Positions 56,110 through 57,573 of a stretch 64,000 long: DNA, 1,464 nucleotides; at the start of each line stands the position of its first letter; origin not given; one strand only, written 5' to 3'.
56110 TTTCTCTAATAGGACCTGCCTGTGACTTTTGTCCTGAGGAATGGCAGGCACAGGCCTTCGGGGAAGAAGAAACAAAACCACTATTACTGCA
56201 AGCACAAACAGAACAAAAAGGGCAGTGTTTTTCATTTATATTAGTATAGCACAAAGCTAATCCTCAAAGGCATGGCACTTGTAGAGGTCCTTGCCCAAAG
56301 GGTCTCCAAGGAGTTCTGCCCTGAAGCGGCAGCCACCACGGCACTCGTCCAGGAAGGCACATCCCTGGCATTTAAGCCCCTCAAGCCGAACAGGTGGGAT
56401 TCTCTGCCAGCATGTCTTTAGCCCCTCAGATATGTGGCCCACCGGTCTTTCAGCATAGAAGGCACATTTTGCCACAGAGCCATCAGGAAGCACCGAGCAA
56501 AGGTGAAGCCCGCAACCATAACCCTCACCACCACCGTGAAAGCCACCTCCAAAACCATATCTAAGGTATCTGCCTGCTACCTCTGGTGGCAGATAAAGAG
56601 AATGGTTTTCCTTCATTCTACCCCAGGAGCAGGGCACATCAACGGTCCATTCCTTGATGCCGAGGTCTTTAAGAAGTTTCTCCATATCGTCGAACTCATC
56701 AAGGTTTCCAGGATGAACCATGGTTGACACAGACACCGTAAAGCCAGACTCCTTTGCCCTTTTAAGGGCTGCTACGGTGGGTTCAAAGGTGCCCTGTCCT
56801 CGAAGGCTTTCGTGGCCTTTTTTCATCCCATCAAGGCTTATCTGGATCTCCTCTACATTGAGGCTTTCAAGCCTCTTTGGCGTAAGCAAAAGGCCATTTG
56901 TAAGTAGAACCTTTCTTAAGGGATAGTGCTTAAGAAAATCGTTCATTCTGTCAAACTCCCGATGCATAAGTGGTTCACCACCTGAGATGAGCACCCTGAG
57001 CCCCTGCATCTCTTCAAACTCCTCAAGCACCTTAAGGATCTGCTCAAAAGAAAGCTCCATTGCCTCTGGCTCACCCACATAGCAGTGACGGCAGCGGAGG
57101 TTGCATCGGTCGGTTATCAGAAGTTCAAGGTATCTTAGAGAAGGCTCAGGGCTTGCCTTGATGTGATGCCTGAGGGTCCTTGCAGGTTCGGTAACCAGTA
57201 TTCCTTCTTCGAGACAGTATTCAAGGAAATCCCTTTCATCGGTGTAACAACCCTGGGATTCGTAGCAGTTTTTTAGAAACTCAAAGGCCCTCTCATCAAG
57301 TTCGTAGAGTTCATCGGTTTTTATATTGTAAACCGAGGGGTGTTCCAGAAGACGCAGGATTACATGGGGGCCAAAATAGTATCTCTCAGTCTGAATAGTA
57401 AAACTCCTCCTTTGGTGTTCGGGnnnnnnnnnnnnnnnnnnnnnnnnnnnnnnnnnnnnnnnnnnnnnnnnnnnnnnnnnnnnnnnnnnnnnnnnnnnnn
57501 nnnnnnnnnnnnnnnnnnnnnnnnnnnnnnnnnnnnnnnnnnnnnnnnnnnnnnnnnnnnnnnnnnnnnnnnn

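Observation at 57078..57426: Radical SAM/SPASM gene has no ATG/GTG/TTG start upstream of its catalytic Cys motif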

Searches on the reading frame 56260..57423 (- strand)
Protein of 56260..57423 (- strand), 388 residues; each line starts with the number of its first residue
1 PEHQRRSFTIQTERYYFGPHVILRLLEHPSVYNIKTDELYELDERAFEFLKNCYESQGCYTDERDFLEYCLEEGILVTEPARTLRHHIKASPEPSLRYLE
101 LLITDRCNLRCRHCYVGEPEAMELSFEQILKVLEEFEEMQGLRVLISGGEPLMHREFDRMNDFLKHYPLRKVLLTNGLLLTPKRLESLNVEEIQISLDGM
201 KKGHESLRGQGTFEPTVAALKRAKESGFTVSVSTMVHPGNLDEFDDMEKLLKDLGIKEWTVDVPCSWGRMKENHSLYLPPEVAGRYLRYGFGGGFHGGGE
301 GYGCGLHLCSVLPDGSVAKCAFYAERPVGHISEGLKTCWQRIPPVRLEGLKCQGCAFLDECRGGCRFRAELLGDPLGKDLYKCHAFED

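Call 5: find_homologous_proteins(query=window:56260-57423:-)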
Query seq(388 aa) (388 aa): 3493 proteins with E <= 0.001 among 8000 candidates; the best 120 are listed.
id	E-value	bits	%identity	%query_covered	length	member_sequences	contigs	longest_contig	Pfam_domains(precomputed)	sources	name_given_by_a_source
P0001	1.3e-195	668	75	96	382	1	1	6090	PF04055.28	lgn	-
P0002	5.3e-180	617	96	70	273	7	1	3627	PF04055.28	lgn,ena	-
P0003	2.6e-176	604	67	96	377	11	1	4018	PF04055.28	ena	-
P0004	5.5e-171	587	65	97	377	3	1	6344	PF04055.28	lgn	-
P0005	9.1e-168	576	62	100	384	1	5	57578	PF04055.28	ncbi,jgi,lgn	jgi:radical SAM protein with 4Fe4S-binding SPASM domain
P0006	1.1e-167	576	69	90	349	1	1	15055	PF04055.28,PF13353.12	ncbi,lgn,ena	-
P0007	2.1e-167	575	64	97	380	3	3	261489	PF04055.28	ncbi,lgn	-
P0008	9.8e-165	566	62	96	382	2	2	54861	PF04055.28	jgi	jgi:radical SAM protein with 4Fe4S-binding SPASM domain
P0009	6.1e-164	564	62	96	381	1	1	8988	PF04055.28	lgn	-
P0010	1.5e-163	562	63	97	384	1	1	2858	PF04055.28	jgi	jgi:radical SAM protein with 4Fe4S-binding SPASM domain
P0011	7.5e-162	557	61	100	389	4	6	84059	PF04055.28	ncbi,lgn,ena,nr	ncbi:antilisterial bacteriocin subtilosin biosynthesis protein AlbA [bacterium BMS3Bbin06]|nr:antili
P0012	9.1e-155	533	59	96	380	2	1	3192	PF04055.28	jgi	jgi:radical SAM protein with 4Fe4S-binding SPASM domain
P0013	3.5e-154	531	60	98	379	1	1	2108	PF04055.28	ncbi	-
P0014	5.4e-154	531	61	94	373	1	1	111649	PF04055.28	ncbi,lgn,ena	-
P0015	8.7e-153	527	58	98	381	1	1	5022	PF04055.28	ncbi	-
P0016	1.1e-152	527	62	96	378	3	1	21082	PF04055.28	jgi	-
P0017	1.9e-152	526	62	94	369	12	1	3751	PF04055.28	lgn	-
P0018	1.0e-151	523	60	95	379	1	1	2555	PF04055.28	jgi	-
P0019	1.4e-151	523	59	96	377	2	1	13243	PF04055.28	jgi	-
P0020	6.9e-151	521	58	96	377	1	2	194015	PF04055.28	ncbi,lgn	-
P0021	9.4e-151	520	61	97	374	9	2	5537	PF04055.28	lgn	-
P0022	1.0e-150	520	59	95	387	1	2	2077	PF04055.28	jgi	jgi:radical SAM protein with 4Fe4S-binding SPASM domain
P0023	2.8e-150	519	58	96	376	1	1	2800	PF04055.28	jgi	jgi:radical SAM protein with 4Fe4S-binding SPASM domain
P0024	3.0e-150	519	57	96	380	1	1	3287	PF04055.28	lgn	-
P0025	4.1e-150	518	59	95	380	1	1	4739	PF04055.28,PF13353.12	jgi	-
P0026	4.3e-150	518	57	96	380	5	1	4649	PF04055.28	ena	-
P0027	4.6e-150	518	57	96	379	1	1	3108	PF04055.28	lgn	-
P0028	6.6e-150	517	58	95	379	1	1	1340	PF04055.28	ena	-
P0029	8.1e-150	517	58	95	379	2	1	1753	PF04055.28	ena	-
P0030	3.1e-149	515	59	96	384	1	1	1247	PF04055.28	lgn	-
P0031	6.5e-149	514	58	94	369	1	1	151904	PF04055.28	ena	-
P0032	7.3e-149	514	58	95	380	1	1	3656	PF04055.28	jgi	-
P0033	8.4e-149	514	58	95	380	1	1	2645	PF04055.28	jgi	jgi:radical SAM protein with 4Fe4S-binding SPASM domain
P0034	8.8e-149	514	57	96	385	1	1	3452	PF04055.28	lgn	-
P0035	1.3e-148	513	63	91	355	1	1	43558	PF04055.28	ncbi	-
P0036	2.2e-148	512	56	96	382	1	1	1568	PF04055.28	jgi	jgi:radical SAM protein with 4Fe4S-binding SPASM domain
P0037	3.3e-148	512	58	96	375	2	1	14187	PF04055.28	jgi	-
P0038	3.9e-148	512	57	96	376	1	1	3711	PF04055.28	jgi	jgi:radical SAM protein with 4Fe4S-binding SPASM domain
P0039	6.0e-148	511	59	96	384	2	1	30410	PF04055.28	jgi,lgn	jgi:radical SAM protein with 4Fe4S-binding SPASM domain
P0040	6.1e-148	511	59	96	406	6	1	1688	PF04055.28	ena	-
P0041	7.3e-148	511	59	96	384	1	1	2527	PF04055.28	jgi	-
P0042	8.0e-148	511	57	95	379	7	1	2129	PF04055.28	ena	-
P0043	9.6e-148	510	58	96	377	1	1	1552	PF04055.28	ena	-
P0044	1.2e-147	510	58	97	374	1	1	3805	PF04055.28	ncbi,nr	ncbi:MAG: radical SAM protein [Thermodesulfovibrionales bacterium]|nr:radical SAM protein [Thermodes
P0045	1.4e-147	510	57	97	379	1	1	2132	PF04055.28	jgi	jgi:radical SAM protein with 4Fe4S-binding SPASM domain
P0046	1.6e-147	510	57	96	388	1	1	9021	PF04055.28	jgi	jgi:radical SAM protein with 4Fe4S-binding SPASM domain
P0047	1.6e-147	510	55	96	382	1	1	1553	PF04055.28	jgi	jgi:radical SAM protein with 4Fe4S-binding SPASM domain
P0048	1.6e-147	510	57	96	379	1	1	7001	PF04055.28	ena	-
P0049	2.2e-147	509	55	96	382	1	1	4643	PF04055.28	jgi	jgi:radical SAM protein with 4Fe4S-binding SPASM domain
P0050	3.2e-147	509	59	96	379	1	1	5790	PF04055.28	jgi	jgi:radical SAM protein with 4Fe4S-binding SPASM domain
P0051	3.8e-147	508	56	96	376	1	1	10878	PF04055.28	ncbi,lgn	ncbi:MAG: radical SAM protein [Nitrospirota bacterium]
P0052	5.1e-147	508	58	95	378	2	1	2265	PF04055.28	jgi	jgi:radical SAM protein with 4Fe4S-binding SPASM domain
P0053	5.9e-147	508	58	95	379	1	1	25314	PF04055.28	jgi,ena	-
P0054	5.9e-147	508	57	96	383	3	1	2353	PF04055.28,PF13353.12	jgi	-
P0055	6.4e-147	508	58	95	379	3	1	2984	PF04055.28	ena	-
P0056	6.5e-147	508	57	96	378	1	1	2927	PF04055.28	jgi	jgi:radical SAM protein with 4Fe4S-binding SPASM domain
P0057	1.1e-146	507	60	96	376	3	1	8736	PF04055.28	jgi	jgi:radical SAM protein with 4Fe4S-binding SPASM domain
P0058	1.2e-146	507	58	95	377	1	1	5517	PF04055.28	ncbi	-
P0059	1.3e-146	507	58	96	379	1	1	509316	PF04055.28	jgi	-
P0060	1.9e-146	506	58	95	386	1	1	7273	PF04055.28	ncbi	-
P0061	2.2e-146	506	56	96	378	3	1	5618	PF04055.28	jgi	jgi:radical SAM protein with 4Fe4S-binding SPASM domain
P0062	2.5e-146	506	58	96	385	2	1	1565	PF04055.28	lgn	-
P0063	2.6e-146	506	57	95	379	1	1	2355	PF04055.28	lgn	-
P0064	2.7e-146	506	58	96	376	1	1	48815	PF04055.28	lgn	-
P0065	3.4e-146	505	58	95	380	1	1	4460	PF04055.28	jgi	jgi:radical SAM protein with 4Fe4S-binding SPASM domain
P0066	4.7e-146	505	54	99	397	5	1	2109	PF04055.28,PF13353.12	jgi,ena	-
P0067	5.0e-146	505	55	97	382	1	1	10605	PF04055.28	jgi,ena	-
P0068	5.1e-146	505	59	96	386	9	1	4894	PF04055.28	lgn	-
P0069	5.4e-146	505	57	96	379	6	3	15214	PF04055.28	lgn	-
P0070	5.7e-146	504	58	95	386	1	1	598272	PF04055.28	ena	-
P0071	6.6e-146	504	58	96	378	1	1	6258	PF04055.28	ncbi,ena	ncbi:MAG: radical SAM protein [Nitrospirota bacterium]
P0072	7.1e-146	504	58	95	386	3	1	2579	PF04055.28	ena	-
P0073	7.2e-146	504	55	96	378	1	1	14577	PF04055.28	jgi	jgi:radical SAM protein with 4Fe4S-binding SPASM domain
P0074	7.4e-146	504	60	97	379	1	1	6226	PF04055.28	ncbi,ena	-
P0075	7.5e-146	504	58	96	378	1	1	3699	PF04055.28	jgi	jgi:radical SAM protein with 4Fe4S-binding SPASM domain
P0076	8.0e-146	504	55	96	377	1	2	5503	PF04055.28,PF13353.12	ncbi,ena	ncbi:MAG: radical SAM protein [Thermodesulfovibrionales bacterium]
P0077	8.9e-146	504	58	96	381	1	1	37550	PF04055.28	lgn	-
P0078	1.0e-145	504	57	96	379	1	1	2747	PF04055.28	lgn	-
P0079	1.1e-145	503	58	96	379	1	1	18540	PF04055.28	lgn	-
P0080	1.3e-145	503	59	96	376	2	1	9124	PF04055.28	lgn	-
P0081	1.6e-145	503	56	96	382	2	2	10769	PF04055.28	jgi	jgi:radical SAM protein with 4Fe4S-binding SPASM domain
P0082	1.7e-145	503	59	96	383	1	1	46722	PF04055.28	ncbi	-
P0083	2.1e-145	503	58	95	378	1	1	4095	PF04055.28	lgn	-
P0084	2.3e-145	502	58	96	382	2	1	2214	PF04055.28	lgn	-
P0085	2.4e-145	502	57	95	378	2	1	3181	PF04055.28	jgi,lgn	jgi:radical SAM protein with 4Fe4S-binding SPASM domain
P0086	2.4e-145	502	58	96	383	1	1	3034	PF04055.28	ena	-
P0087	2.7e-145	502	57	95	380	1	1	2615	PF04055.28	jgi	jgi:radical SAM protein with 4Fe4S-binding SPASM domain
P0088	2.8e-145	502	61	94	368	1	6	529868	PF04055.28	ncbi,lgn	-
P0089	2.9e-145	502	57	96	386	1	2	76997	PF04055.28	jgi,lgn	jgi:radical SAM protein with 4Fe4S-binding SPASM domain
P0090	3.0e-145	502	59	97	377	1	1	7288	PF04055.28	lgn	-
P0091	3.1e-145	502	58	97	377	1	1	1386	PF04055.28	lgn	-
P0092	3.3e-145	502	57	95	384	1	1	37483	PF04055.28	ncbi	-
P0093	3.3e-145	502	57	96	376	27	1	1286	PF04055.28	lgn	-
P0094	4.2e-145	502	58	96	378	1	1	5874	PF04055.28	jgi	jgi:radical SAM protein with 4Fe4S-binding SPASM domain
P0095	4.4e-145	502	58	96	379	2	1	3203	PF04055.28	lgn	-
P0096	5.0e-145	501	57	97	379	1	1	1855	PF04055.28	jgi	jgi:radical SAM protein with 4Fe4S-binding SPASM domain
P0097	5.1e-145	501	60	94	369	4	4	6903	PF04055.28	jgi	-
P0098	5.2e-145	501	57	96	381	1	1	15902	PF04055.28,PF13353.12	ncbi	-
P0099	5.9e-145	501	57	96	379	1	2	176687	PF04055.28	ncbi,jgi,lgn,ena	jgi:radical SAM protein with 4Fe4S-binding SPASM domain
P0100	6.4e-145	501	57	95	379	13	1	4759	PF04055.28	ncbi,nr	ncbi:MAG: AstB/chuR-like protein [Nitrospirae bacterium]|nr:AstB/chuR-like protein [Nitrospirota bac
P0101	6.8e-145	501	58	96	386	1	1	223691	PF04055.28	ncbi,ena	-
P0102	6.8e-145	501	57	96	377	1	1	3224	PF04055.28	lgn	-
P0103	6.9e-145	501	59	96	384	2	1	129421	PF04055.28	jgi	jgi:radical SAM protein with 4Fe4S-binding SPASM domain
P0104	7.5e-145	501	58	96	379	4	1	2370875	PF04055.28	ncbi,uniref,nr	ncbi:radical SAM protein [Dissulfurispira thermophila]|uniref:radical SAM protein n=1 Tax=Dissulfuri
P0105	8.1e-145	501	57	96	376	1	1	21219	PF04055.28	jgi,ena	-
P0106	8.2e-145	501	57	96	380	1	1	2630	PF04055.28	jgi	jgi:radical SAM protein with 4Fe4S-binding SPASM domain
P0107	8.6e-145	501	55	96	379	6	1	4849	PF04055.28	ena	-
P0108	9.2e-145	500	56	96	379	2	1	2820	PF04055.28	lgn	-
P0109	1.1e-144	500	59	97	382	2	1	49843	PF04055.28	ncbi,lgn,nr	ncbi:MAG: radical SAM protein [Nitrospirae bacterium]|nr:radical SAM protein [Nitrospirota bacterium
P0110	1.3e-144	500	55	96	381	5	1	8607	PF04055.28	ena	-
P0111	1.4e-144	500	56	96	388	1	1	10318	PF04055.28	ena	-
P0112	1.4e-144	500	57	96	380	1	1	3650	PF04055.28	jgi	-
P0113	1.5e-144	500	58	97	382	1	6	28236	PF04055.28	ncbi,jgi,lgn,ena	ncbi:MAG: radical SAM protein [Thermodesulfovibrionales bacterium]|jgi:radical SAM protein with 4Fe4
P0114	1.6e-144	500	58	95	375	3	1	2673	PF04055.28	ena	-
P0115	1.6e-144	500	58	96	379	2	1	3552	PF04055.28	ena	-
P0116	1.8e-144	499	57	96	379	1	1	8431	PF04055.28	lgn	-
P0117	1.9e-144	499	56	96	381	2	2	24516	PF04055.28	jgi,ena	-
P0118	2.0e-144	499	57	96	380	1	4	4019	PF04055.28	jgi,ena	-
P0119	2.1e-144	499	57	96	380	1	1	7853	PF04055.28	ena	-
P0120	2.4e-144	499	59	92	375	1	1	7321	PF04055.28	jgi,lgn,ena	-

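Call 6: search_protein_families(library=pfam, proteins=[window:56260-57423:-], max_evalue=0.1)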
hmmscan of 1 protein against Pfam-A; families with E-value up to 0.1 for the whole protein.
seq(388 aa): 2 families
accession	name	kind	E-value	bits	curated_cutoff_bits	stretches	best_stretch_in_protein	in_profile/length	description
PF04055.27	Radical_SAM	-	5e-25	89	29.5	1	102-250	2-165/166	Radical SAM superfamily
PF13353.11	Fer4_12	-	0.0023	18.7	22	1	104-181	12-95/137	4Fe-4S single cluster domain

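Call 7: search_protein_families(library=ncbifam, proteins=[window:56260-57423:-], max_evalue=0.1)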
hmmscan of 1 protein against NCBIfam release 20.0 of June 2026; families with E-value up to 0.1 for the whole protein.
seq(388 aa): 88 families (the best 25 are shown)
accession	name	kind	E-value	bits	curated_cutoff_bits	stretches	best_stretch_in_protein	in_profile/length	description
TIGR04133.1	rSAM_w_lipo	hypoth_equivalog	6.7e-26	91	425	1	93-279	20-217/350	TIGR04133 family radical SAM/SPASM protein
TIGR04250.1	SCM_rSAM_ScmE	equivalog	3.4e-25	88.7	400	1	98-269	4-184/358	SynChlorMet cassette radical SAM/SPASM protein ScmE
TIGR04055.1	rSAM_NirJ2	equivalog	5.7e-25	88.5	500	2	104-257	7-167/326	putative heme d1 biosynthesis radical SAM protein NirJ2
NF050035.1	rSAM_WgK_link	exception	6.4e-25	87.9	650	1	99-276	11-196/367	radical SAM/SPASM peptide maturase WgkB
TIGR04053.2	TIGR04053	equivalog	8.3e-25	87.8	395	1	103-276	14-198/366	TIGR04053 family radical SAM/SPASM domain-containing protein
TIGR04054.1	rSAM_NirJ1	equivalog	2.9e-24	85.4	650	1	103-256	42-202/387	putative heme d1 biosynthesis radical SAM protein NirJ1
TIGR03962.1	mycofact_rSAM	equivalog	6.7e-24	84.7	265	1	103-256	18-178/339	mycofactocin radical SAM maturase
TIGR04051.1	rSAM_NirJ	equivalog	7.5e-24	84.4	515.45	1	104-261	9-173/354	heme d1 biosynthesis radical SAM protein NirJ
TIGR04545.1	rSAM_ahbD_hemeb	equivalog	1e-23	84.3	500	1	103-275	6-186/339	heme b synthase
TIGR04340.1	rSAM_ACGX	hypoth_equivalog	4.9e-23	81.9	400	1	101-247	7-165/341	radical SAM/SPASM domain protein, ACGX system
TIGR04546.1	rSAM_ahbC_deAc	equivalog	1.5e-22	80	650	1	103-256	45-205/390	12,18-didecarboxysiroheme deacetylase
TIGR04347.1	pseudo_SAM_Halo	equivalog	2.9e-22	79.5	525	1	103-259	44-207/390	TIGR04347 family pseudo-SAM/SPASM protein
TIGR03913.1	rad_SAM_trio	equivalog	6.3e-22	77.6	591.75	1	103-280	25-208/477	GDL motif peptide-associated radical SAM/SPASM maturase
NF045574.1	sacti_mat_StsB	exception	7.3e-22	77.8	625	1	90-271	89-276/466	StsB family radical SAM/SPASM domain sactipeptide maturase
NF049973.1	radical_Rv1681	equivalog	1.5e-21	76.7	380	1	106-258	81-241/326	Rv1681 family radical SAM protein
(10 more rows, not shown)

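Call 9: find_encoding_contigs(protein=P0002, flank=3000, max_places=6)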
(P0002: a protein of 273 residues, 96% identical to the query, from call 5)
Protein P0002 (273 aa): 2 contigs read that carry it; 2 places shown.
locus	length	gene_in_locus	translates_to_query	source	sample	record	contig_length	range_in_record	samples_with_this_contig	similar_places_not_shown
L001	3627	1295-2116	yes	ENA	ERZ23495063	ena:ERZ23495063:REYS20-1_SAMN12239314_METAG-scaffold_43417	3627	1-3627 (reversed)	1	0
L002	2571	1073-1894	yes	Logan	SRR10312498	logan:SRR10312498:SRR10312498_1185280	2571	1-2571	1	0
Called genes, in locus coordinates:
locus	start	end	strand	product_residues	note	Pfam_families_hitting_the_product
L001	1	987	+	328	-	?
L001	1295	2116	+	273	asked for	PF04055:Radical_SAM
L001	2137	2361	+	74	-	-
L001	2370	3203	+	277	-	PF00753:Lactamase_B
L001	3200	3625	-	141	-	?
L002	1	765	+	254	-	?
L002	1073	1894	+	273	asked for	PF04055:Radical_SAM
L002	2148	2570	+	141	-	?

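Call 14: find_related_loci(query=A2, collection=genome_contigs, flank=2500)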
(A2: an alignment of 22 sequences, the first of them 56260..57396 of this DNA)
Query A2 (379 aa) in genome_contigs; peptide patterns used: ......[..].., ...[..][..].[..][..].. (x = any residue, [..] = any of these).
599 stretches matched a pattern (row limit reached: there are more); 461 encode a relative of the query (tblastn E <= 1e-3); the best 80 are kept; 80 distinct loci.
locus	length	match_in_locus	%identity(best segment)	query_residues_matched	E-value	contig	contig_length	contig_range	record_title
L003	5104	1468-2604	89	1-379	0e+0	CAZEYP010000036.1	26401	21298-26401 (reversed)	MAG TPA_asm: uncultured Nitrospirota bacterium isolate binchicken_co172_141 genome assembly, contig: NODE_1309_length_26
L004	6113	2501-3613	69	3-374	9e-166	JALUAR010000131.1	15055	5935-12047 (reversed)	MAG: Thermodesulfovibrio sp. isolate S141_metabat2_scaf2bin.236 S141_NODE_3429_length_15055_cov_1.645029, whole genome s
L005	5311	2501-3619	67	6-379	4e-165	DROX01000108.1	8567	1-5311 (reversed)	MAG TPA_asm: Nitrospirae bacterium isolate HyVt-545 HyVt-545_k145_250304, whole genome shotgun sequence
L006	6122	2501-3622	64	3-377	5e-152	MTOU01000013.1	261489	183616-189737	MAG: Nitrospirae bacterium JdFR-85 JGI24019J35510_1000010, whole genome shotgun sequence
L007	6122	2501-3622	63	5-379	1e-150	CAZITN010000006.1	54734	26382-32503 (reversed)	MAG TPA_asm: uncultured Thermodesulfovibrio sp. isolate binchicken_co172_180 genome assembly, contig: NODE_317_length_54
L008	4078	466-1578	61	6-379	4e-153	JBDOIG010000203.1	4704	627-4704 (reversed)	MAG: Thermodesulfovibrionales bacterium isolate TC202112_Ori_Bins005 k147_350619, whole genome shotgun sequence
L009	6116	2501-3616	56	5-377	2e-149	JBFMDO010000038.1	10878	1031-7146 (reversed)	MAG: Nitrospirota bacterium isolate MAG221 MAG221_38, whole genome shotgun sequence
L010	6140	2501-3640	59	6-378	3e-149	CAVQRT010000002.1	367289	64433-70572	MAG: Thermodesulfovibrionales bacterium isolate MFD09779.bin.2.135 genome assembly, contig: contig_12327, whole genome s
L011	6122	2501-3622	60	3-377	5e-149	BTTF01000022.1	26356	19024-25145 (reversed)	MAG: Bacterium Idc_ex_meta_mg7 DNA, NODE_96_26356_cov_35.799062, whole genome shotgun sequence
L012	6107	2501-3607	58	5-374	9e-148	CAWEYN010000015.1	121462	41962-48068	MAG: uncultured Nitrospira sp. isolate MFD05942.bin.2.244 genome assembly, contig: contig_42473, whole genome shotgun se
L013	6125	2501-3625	59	5-378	7e-148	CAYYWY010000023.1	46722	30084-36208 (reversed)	MAG TPA_asm: uncultured Nitrospiraceae bacterium isolate SRP290908_co1_101 genome assembly, contig: NODE_825_length_4672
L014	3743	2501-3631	58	2-377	3e-149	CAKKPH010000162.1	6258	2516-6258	Thermodesulfovibrionales bacterium isolate Hainich-H32-bin144-1 genome assembly, contig: H32-bin144_1_Hain_PNK108_H32_02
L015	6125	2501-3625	57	3-378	4e-147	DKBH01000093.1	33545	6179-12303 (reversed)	MAG TPA_asm: Nitrospiraceae bacterium UBA6905 UBA6905_contig_2641, whole genome shotgun sequence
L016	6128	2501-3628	56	2-377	3e-146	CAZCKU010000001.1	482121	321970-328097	MAG TPA_asm: uncultured Thermodesulfovibrio sp. isolate binchicken_co269_38 genome assembly, contig: NODE_8_length_48212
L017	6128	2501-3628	59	2-378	7e-146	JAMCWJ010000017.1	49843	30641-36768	MAG: Nitrospirae bacterium isolate FK_Sedi_B_Bin.60 NODE_1750_length_49843_cov_4.40943, whole genome shotgun sequence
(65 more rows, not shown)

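Call 18: find_related_loci(query=A2, collection=metagenome_contigs, flank=1500)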
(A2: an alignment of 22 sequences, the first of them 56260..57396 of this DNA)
Query A2 (379 aa) in metagenome_contigs; peptide patterns used: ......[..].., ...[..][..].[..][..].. (x = any residue, [..] = any of these).
600 stretches matched a pattern (row limit reached: there are more); 493 encode a relative of the query (tblastn E <= 1e-3); the best 80 are kept; 80 distinct loci.
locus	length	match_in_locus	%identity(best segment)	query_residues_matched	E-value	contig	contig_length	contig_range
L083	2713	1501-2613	61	5-377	6e-163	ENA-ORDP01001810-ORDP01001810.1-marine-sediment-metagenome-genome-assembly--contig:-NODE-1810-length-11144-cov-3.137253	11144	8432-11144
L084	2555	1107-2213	60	5-374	2e-162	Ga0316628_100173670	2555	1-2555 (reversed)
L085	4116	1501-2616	59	6-378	2e-152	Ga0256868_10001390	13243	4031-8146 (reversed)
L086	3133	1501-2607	59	5-374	8e-155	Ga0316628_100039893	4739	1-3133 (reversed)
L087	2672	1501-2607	58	5-374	3e-153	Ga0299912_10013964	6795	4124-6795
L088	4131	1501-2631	62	2-379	1e-149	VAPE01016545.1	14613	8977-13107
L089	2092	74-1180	58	5-374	2e-160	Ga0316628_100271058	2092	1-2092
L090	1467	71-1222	57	5-378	2e-162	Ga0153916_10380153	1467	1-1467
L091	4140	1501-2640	59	6-378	1e-148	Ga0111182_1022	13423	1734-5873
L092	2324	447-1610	56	6-378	2e-158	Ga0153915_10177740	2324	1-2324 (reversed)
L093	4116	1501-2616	58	5-377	3e-148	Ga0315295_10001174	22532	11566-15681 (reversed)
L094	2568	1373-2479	57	5-374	9e-157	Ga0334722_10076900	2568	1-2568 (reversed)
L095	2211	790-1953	56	6-378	2e-157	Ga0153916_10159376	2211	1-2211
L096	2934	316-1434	57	5-378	1e-149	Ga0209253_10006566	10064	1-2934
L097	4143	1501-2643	55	5-378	9e-147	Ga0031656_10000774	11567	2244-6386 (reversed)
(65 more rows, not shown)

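Call 21: search_solved_structures(query=window:56260-57396:-, max_evalue=0.001)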
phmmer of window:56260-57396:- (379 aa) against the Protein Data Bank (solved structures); distinct sequences matched with E-value up to 0.001: 11.
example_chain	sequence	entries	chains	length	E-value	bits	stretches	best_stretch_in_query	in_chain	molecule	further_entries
6efn_A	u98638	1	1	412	1.7e-14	56.6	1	91-261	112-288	Sporulation killing factor maturation protein SkfB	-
7vob_C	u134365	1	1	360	3.8e-12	48.8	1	87-252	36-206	Cytosylglucuronate decarboxylase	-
7voc_C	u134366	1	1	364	3.9e-12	48.8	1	87-252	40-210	Cytosylglucuronate decarboxylase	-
1tv7_A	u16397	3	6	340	2.8e-10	42.7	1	86-246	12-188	Molybdenum cofactor biosynthesis protein A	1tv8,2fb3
2fb2_A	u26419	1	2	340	3.8e-10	42.2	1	86-246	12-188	Molybdenum cofactor biosynthesis protein A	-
6c8v_A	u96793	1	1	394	3.2e-09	39.2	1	83-266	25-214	Coenzyme PQQ synthesis protein E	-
5wgg_A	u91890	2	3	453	3.6e-07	32.4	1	62-217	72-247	Radical SAM domain protein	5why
8wm2_A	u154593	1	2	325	5.1e-06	28.7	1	74-246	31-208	Fe-S radical SAM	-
8vpo_A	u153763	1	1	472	6.7e-06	28.3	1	86-236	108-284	Radical SAM core domain-containing protein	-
9gm3_A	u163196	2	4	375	9.7e-05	24.4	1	85-218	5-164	ChlB radical SAM domain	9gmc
7tol_A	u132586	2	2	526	0.00012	24.2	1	92-232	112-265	glycerol dibiphytanyl glycerol tetraether - macrocyclic archaeol synthase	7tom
